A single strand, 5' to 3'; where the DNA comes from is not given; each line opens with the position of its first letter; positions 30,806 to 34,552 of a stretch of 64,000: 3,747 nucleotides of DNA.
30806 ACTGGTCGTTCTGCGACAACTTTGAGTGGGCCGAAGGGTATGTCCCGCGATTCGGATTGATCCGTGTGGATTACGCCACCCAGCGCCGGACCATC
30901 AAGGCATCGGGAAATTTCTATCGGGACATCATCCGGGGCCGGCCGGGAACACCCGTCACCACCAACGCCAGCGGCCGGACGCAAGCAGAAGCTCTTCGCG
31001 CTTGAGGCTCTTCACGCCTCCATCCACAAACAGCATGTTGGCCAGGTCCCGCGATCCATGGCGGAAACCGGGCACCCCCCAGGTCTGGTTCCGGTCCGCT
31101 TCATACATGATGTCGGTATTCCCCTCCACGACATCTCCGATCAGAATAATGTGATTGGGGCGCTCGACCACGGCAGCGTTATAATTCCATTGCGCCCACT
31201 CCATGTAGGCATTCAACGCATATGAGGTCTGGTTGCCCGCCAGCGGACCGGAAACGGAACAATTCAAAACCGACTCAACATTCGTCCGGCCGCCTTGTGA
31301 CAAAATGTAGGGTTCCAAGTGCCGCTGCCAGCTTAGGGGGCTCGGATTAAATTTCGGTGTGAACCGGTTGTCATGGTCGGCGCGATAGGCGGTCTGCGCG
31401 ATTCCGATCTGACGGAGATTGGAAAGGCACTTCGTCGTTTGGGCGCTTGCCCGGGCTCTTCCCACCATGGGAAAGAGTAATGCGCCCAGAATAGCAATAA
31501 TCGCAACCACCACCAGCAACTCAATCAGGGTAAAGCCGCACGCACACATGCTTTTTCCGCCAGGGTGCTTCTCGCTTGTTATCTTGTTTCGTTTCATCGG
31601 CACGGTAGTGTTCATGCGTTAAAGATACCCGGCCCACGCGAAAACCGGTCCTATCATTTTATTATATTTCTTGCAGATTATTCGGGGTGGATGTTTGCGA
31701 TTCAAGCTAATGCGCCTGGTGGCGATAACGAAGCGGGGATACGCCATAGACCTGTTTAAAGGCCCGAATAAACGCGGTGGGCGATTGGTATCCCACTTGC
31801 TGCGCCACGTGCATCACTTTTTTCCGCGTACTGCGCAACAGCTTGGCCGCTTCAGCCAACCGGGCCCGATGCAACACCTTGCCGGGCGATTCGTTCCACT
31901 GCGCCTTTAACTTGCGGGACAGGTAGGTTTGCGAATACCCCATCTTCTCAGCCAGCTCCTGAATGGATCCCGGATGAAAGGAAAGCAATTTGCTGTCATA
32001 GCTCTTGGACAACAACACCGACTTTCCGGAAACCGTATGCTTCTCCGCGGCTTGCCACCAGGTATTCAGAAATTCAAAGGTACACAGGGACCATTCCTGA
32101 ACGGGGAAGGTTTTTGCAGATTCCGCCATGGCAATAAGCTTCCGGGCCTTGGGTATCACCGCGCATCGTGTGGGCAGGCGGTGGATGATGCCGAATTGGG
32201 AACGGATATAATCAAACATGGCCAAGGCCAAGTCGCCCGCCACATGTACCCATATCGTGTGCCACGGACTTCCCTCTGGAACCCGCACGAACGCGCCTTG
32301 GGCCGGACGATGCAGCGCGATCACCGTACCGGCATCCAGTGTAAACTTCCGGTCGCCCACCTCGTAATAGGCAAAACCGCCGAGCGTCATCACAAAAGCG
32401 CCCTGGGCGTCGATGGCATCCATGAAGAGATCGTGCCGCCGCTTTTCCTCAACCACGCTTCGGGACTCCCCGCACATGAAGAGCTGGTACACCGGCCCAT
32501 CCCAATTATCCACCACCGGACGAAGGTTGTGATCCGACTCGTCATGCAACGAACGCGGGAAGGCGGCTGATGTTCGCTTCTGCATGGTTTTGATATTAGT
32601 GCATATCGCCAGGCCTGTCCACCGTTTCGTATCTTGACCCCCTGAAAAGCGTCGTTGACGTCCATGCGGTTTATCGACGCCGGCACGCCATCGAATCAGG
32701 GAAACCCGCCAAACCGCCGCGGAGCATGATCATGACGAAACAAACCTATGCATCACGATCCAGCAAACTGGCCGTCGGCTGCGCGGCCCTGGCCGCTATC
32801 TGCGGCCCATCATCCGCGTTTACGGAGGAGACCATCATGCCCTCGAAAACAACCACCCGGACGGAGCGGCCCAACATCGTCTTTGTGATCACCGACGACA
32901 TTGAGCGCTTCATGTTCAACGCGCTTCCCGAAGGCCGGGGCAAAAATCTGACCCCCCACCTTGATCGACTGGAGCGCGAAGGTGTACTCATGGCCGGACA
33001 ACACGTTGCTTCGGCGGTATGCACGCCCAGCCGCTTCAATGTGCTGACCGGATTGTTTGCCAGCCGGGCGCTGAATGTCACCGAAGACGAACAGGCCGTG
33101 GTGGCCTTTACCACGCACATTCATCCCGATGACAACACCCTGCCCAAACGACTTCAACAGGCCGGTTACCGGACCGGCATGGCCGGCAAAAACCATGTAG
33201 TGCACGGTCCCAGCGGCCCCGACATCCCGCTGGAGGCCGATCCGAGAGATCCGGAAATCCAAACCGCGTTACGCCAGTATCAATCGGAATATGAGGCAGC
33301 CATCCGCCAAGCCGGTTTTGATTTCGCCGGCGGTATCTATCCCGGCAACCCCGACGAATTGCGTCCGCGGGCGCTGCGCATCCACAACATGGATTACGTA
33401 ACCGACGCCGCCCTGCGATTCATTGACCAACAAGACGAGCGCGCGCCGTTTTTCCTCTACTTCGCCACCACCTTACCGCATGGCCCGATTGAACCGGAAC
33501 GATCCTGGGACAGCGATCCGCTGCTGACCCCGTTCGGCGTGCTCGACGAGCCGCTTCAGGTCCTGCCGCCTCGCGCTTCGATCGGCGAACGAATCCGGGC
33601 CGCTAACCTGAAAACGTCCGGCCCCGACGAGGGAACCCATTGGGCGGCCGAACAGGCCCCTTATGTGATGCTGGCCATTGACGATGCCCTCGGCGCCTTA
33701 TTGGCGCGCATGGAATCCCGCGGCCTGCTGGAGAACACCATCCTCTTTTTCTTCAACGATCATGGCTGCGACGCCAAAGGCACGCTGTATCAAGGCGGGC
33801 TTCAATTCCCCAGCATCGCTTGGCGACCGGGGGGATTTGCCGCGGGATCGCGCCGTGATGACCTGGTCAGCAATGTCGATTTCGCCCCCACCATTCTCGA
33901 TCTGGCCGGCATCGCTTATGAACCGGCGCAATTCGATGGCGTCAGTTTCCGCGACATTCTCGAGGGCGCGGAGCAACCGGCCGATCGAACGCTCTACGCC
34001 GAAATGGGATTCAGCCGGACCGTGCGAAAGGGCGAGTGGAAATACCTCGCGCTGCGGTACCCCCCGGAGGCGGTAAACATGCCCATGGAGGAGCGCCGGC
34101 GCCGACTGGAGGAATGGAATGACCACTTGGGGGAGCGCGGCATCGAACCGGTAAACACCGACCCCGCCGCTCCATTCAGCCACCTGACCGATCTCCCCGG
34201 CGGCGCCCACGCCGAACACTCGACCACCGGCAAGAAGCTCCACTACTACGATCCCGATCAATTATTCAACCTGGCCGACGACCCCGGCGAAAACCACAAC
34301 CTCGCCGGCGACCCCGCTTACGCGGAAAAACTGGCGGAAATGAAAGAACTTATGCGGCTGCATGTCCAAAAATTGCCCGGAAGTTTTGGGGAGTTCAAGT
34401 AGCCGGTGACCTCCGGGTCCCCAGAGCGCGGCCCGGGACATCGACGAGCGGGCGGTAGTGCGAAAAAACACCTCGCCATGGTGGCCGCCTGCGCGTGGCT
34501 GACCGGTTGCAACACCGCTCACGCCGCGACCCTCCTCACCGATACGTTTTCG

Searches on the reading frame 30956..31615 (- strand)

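Call 17: search_protein_families(library=pfam, proteins=[window:30956-31615:-], max_evalue=0.001)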
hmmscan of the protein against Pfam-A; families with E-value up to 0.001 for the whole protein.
window:30956-31615:- (219 aa): 2 families
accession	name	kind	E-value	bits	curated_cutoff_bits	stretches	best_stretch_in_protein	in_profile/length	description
PF07963.17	N_methyl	-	6.4e-07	29.1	21.2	1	25-48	4-27/27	Prokaryotic N-terminal methylation motif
PF07596.16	SBP_bac_10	-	0.0004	21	23.3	0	53-83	2-32/268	Protein of unknown function (DUF1559)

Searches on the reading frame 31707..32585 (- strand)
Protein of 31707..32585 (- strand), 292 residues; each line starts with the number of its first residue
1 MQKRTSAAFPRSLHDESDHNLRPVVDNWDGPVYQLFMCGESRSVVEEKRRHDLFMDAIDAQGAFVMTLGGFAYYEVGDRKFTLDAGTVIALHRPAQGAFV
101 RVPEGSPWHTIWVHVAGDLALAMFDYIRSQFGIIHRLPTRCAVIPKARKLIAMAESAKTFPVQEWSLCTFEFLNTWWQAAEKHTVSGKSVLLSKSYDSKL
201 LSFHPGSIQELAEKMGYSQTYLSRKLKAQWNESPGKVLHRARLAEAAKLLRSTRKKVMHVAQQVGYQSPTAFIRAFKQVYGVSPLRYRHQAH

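Call 17: search_protein_families(library=pfam, proteins=[window:31707-32585:-], max_evalue=0.001)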
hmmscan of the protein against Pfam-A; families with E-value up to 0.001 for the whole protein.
window:31707-32585:- (292 aa): 2 families
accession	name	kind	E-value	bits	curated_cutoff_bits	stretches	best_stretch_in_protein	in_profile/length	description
PF12833.13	HTH_18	-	3.5e-21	75.7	33.6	1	211-289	1-79/80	Helix-turn-helix domain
PF00165.29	HTH_AraC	-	2.9e-16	59.6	26.6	1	250-289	1-42/42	Bacterial regulatory helix-turn-helix proteins, AraC family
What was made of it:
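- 31707..32585 (-): AraC-type regulator, a recurrent neighbour. Pfam HTH_18 and HTH_AraC (call 17).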

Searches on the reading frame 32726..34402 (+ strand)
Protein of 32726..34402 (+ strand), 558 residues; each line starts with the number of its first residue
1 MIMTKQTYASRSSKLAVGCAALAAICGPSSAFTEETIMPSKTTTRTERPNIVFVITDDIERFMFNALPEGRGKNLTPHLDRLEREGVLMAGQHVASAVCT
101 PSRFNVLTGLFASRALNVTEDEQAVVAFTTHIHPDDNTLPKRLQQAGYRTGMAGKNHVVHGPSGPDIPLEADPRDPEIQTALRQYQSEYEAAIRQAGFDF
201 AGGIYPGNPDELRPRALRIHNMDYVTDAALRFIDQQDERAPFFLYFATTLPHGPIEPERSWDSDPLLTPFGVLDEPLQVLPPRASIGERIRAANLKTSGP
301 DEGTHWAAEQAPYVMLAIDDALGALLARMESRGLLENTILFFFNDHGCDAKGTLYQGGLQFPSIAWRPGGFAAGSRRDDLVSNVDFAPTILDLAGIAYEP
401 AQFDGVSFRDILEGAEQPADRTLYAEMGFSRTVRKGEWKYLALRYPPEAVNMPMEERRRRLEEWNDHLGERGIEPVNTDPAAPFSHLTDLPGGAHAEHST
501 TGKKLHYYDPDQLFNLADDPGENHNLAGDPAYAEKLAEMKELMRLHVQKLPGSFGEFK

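Call 17: search_protein_families(library=pfam, proteins=[window:32726-34402:+], max_evalue=0.001)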
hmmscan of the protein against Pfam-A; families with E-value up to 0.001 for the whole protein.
window:32726-34402:+ (558 aa): 5 families
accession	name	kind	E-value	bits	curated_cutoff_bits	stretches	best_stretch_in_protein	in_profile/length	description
PF00884.28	Sulfatase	-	3.8e-39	135.2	25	1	49-396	1-301/301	Sulfatase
PF16347.10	SGSH_C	-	5.6e-15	56.3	29.3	1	346-419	3-75/154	N-sulphoglucosamine sulphohydrolase, C-terminal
PF14707.11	Sulfatase_C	-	2.8e-06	28.3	30.9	1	496-550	38-96/127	C-terminal region of aryl-sulfatase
PF02995.22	DUF229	-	8.9e-05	21.8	25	1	314-348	309-343/496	Protein of unknown function (DUF229)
PF01663.27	Phosphodiest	-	0.00079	19.5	23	0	306-348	179-221/342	Type I phosphodiesterase / nucleotide pyrophosphatase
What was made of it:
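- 32726..34402 (+): Sulfatase directly upstream. Its stop is 3 nt before the GTG of gene 1. Pfam Sulfatase, E 3.8e-39 (call 17).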
